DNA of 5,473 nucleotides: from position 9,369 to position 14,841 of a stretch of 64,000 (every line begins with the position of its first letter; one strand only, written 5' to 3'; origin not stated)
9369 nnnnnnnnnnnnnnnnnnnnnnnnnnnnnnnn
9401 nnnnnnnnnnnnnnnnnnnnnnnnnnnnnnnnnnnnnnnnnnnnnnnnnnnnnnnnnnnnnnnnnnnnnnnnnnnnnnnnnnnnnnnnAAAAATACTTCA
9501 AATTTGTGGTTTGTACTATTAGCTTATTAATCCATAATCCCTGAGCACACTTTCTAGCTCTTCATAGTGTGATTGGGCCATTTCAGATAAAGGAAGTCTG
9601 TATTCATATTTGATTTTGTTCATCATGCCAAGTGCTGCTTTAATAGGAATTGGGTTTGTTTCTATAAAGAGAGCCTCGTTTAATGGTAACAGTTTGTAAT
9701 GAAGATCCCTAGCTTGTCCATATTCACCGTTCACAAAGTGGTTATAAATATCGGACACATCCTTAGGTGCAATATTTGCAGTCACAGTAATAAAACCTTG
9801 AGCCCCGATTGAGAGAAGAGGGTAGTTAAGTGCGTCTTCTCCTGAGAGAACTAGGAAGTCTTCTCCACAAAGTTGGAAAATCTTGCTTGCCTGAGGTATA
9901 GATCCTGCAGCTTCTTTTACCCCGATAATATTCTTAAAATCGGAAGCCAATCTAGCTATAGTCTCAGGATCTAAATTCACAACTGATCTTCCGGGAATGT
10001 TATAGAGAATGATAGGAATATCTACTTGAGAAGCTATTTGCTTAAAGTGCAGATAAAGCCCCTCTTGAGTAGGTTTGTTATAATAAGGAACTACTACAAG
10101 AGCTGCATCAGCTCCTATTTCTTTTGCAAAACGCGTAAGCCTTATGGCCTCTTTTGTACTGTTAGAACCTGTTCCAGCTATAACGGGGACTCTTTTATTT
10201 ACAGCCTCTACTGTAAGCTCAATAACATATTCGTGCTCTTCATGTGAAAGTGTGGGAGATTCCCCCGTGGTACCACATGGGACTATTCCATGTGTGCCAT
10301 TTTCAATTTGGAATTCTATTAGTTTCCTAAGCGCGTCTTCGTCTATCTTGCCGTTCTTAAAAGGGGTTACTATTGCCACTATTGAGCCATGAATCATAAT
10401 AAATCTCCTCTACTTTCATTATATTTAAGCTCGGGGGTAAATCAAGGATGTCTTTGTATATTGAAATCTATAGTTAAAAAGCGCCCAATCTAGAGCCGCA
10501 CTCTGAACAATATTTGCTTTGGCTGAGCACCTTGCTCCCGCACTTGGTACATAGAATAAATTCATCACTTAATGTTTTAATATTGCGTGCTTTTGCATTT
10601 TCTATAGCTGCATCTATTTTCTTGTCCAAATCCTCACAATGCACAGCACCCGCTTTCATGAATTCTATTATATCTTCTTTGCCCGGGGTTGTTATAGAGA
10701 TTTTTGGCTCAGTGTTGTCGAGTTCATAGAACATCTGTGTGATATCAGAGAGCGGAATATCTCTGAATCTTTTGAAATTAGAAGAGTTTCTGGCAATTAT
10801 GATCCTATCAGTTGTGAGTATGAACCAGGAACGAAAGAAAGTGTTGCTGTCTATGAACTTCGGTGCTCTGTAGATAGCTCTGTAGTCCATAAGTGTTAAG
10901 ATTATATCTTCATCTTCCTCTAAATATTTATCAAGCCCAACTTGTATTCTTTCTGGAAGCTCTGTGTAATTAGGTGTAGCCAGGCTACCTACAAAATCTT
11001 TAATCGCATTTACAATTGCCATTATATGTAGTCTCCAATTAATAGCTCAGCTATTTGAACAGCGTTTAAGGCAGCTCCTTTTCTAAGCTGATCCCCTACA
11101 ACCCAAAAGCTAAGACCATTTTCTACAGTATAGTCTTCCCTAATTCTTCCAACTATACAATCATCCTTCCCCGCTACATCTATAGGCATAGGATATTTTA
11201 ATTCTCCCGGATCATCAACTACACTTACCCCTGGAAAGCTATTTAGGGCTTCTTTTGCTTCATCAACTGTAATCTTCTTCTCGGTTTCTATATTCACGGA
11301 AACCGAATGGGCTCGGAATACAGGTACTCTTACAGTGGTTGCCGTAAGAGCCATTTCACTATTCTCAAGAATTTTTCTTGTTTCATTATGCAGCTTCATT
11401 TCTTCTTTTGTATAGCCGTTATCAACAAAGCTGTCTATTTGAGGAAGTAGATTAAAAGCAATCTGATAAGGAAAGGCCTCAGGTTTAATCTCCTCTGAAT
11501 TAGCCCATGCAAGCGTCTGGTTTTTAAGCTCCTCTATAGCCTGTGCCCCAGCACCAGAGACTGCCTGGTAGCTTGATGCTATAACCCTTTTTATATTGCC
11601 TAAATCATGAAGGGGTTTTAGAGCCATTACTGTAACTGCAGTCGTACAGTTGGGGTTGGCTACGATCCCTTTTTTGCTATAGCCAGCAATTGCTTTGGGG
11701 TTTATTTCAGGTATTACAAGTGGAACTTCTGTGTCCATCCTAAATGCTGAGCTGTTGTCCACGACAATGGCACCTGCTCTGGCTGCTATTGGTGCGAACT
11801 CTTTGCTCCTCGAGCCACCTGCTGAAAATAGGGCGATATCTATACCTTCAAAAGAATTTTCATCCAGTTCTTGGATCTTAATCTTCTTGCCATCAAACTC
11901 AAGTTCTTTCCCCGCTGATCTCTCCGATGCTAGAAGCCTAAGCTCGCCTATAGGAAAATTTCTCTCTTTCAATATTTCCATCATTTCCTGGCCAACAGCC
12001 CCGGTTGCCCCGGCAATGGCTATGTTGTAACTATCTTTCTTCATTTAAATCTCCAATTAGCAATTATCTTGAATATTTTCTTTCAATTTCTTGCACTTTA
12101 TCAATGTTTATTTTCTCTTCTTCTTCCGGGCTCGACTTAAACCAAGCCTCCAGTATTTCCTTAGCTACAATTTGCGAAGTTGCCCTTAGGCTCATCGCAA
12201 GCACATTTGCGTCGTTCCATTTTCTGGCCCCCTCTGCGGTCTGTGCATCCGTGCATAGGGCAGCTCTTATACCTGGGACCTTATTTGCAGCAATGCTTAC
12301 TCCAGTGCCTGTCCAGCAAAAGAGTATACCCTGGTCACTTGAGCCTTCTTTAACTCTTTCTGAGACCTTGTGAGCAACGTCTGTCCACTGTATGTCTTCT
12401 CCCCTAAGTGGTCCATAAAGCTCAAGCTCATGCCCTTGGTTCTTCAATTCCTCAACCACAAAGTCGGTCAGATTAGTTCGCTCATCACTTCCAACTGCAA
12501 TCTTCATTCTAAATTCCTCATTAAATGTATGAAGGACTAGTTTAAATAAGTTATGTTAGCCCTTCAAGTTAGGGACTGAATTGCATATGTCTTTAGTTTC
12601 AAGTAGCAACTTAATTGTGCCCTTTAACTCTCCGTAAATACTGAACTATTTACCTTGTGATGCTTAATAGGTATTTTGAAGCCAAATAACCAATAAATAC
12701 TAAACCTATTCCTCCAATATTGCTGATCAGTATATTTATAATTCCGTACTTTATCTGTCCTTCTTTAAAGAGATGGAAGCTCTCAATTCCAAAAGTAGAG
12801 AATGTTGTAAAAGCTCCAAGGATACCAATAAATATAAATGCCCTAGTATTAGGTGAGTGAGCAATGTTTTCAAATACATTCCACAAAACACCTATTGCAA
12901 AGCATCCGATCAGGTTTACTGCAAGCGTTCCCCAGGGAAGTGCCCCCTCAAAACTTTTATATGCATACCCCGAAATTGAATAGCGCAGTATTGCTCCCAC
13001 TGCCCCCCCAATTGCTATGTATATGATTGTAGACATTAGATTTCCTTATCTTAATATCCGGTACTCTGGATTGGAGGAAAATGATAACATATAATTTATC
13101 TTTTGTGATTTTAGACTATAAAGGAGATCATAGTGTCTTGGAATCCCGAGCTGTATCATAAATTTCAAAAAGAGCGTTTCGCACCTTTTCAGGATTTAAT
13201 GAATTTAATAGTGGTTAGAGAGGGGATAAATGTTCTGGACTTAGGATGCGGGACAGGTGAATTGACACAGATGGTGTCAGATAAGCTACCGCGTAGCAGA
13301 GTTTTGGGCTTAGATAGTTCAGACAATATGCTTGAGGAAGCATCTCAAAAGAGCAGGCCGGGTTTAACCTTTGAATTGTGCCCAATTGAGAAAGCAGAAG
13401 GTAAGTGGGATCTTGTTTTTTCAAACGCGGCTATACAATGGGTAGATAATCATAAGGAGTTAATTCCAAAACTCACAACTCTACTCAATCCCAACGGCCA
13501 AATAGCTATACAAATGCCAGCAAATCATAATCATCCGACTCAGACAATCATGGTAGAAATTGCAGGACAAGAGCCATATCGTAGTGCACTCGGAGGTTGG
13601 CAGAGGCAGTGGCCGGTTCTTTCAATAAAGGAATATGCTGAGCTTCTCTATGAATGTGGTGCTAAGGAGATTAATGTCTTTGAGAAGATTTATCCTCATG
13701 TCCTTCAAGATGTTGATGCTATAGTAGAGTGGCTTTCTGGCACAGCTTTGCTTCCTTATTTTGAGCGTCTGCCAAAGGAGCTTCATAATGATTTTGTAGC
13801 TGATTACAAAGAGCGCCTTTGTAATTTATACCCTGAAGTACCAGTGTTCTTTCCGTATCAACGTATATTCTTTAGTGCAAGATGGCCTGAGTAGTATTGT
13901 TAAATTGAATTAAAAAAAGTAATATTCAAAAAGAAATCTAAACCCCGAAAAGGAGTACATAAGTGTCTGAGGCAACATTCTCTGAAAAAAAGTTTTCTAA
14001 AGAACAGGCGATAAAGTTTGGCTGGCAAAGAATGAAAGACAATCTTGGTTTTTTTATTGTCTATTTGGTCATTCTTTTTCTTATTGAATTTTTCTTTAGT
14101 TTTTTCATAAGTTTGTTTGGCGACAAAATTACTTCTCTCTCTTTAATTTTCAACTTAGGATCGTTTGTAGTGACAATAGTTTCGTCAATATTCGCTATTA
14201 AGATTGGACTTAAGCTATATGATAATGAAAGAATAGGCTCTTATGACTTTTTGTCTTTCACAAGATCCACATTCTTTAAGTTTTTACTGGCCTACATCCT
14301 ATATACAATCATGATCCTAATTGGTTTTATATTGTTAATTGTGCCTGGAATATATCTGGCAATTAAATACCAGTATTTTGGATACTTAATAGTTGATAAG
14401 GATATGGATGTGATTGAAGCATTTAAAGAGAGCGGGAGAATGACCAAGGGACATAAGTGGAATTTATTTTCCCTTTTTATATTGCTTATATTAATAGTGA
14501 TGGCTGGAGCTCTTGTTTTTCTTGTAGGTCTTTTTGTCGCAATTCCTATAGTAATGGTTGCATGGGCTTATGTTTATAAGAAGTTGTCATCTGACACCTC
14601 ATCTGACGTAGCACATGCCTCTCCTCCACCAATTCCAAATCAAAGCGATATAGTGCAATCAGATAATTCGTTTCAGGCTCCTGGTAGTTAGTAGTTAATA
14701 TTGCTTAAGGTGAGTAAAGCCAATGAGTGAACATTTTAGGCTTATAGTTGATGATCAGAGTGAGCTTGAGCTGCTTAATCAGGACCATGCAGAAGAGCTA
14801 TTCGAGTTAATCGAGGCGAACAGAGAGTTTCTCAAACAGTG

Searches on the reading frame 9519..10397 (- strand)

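Call 63: search_protein_families(library=pfam, proteins=[window:9519-10397:-], max_evalue=0.00001)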
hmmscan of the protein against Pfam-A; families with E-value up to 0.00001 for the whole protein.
window:9519-10397:- (292 aa): 1 family
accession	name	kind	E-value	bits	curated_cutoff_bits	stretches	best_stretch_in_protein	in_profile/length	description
PF00701.28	DHDPS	-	2.3e-100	335.5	22.1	1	2-286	2-287/289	Dihydrodipicolinate synthetase family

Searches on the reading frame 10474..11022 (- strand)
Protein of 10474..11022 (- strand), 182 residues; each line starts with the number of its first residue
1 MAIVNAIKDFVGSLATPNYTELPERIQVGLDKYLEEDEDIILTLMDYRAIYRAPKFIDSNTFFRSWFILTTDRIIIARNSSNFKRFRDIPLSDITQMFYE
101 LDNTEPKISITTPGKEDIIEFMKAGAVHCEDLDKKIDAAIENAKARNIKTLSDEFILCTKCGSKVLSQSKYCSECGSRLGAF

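Call 63: search_protein_families(library=pfam, proteins=[window:10474-11022:-], max_evalue=0.00001)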
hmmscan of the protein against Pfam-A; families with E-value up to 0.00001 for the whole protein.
window:10474-11022:- (182 aa): 1 family
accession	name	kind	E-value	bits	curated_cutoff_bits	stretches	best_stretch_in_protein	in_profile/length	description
PF14470.12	bPH_3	-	1.3e-07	32.4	23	1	34-125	1-84/95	Bacterial PH domain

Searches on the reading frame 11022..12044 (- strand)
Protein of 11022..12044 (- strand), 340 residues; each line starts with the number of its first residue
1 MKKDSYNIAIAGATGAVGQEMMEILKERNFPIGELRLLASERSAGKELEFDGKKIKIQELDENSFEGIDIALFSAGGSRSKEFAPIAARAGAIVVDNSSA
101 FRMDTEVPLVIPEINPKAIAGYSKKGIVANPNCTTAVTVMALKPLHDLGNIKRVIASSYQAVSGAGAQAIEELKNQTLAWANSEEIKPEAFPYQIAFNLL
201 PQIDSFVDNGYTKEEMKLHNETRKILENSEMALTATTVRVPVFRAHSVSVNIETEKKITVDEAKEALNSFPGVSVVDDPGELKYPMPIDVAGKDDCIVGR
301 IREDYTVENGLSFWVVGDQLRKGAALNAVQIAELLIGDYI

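Call 63: search_protein_families(library=pfam, proteins=[window:11022-12044:-], max_evalue=0.00001)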
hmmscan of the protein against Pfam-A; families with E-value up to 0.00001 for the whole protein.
window:11022-12044:- (340 aa): 2 families
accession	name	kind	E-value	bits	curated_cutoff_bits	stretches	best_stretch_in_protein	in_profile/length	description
PF02774.23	Semialdhyde_dhC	-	4.6e-60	203.4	26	1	142-322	1-184/184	Semialdehyde dehydrogenase, dimerisation domain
PF01118.30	Semialdhyde_dh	-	1e-37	129.6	26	1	7-120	1-119/121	Semialdehyde dehydrogenase, NAD binding domain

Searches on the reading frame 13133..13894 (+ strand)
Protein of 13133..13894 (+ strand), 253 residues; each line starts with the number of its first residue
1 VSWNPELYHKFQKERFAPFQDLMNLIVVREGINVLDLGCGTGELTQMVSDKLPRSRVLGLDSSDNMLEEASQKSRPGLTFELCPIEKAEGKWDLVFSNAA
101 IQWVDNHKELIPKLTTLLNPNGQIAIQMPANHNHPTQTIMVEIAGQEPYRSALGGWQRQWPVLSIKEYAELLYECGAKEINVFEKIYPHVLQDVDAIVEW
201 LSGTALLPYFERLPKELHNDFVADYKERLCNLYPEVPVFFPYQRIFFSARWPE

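Call 63: search_protein_families(library=pfam, proteins=[window:13133-13894:+], max_evalue=0.00001)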
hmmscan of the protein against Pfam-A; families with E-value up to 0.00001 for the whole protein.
window:13133-13894:+ (253 aa): 7 families
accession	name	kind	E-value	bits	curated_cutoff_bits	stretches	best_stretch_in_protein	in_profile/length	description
PF13847.12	Methyltransf_31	-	2.9e-16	59.9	27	1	30-132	3-115/145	Methyltransferase domain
PF13649.12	Methyltransf_25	-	8.2e-15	55.7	27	1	34-122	1-97/97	Methyltransferase domain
PF08242.18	Methyltransf_12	-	1.3e-14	55.1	30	1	35-123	1-97/98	Methyltransferase domain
PF08241.18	Methyltransf_11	-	2.9e-14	53.9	21.2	1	35-126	1-95/95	Methyltransferase domain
PF13489.12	Methyltransf_23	-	1.1e-13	51.7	27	1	12-133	2-123/164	Methyltransferase domain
PF01209.24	Ubie_methyltran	-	1.9e-06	27.8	20.1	1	22-75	39-93/233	ubiE/COQ5 methyltransferase family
PF01728.25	FtsJ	-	7.5e-06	26.4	24.1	1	28-80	19-69/181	FtsJ-like methyltransferase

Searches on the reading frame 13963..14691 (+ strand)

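Call 63: search_protein_families(library=pfam, proteins=[window:13963-14691:+], max_evalue=0.00001)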
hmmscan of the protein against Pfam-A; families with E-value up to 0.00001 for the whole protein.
window:13963-14691:+ (242 aa): 2 families
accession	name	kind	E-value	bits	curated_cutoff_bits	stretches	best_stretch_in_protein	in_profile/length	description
PF06161.16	DUF975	-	1.2e-07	32.3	34.8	1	117-210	147-241/243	Protein of unknown function (DUF975)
PF10110.14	GPDPase_memb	-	1.6e-06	27.5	29.6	1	106-193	151-240/321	Membrane domain of glycerophosphoryl diester phosphodiesterase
